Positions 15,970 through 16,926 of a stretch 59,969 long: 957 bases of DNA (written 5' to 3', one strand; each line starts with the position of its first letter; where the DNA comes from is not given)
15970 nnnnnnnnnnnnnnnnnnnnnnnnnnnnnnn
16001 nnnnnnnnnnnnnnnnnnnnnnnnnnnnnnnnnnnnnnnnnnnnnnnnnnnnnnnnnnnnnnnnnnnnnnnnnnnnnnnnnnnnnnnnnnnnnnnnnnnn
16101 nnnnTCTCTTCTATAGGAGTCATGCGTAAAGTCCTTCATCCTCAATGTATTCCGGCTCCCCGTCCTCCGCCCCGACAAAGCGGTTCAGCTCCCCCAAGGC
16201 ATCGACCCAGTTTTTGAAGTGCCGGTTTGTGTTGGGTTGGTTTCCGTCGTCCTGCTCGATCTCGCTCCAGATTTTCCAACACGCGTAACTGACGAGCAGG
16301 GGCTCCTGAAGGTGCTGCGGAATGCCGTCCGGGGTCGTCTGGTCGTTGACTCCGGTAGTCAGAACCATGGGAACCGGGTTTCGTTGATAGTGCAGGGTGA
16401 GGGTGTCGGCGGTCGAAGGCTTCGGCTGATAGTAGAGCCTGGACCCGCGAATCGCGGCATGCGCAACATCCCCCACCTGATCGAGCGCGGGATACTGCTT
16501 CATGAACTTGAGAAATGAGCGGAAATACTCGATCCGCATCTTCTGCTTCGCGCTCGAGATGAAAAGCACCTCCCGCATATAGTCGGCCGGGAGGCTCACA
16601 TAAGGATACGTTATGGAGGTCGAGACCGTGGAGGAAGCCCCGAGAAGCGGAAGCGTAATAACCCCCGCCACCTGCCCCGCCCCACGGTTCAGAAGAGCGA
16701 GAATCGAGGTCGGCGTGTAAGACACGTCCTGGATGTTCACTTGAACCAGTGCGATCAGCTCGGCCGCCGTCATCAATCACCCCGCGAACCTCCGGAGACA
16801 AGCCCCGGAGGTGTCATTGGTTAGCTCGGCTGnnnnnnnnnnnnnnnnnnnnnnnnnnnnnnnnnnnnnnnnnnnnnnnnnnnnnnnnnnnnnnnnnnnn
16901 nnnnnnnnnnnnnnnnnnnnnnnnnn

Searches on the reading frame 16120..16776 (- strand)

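Call 80: search_protein_families(library=pfam, proteins=[window:16120-16776:-], max_evalue=1)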
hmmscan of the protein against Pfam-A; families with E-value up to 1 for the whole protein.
window:16120-16776:- (218 aa): 2 families
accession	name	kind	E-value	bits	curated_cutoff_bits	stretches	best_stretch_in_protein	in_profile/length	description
PF24175.2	SU10_adaptor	-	1.8e-16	61.6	27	1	2-199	1-183/194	SU10 adaptor protein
PF19666.4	DUF6169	-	0.091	13.3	27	1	176-218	31-72/92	Family of unknown function (DUF6169)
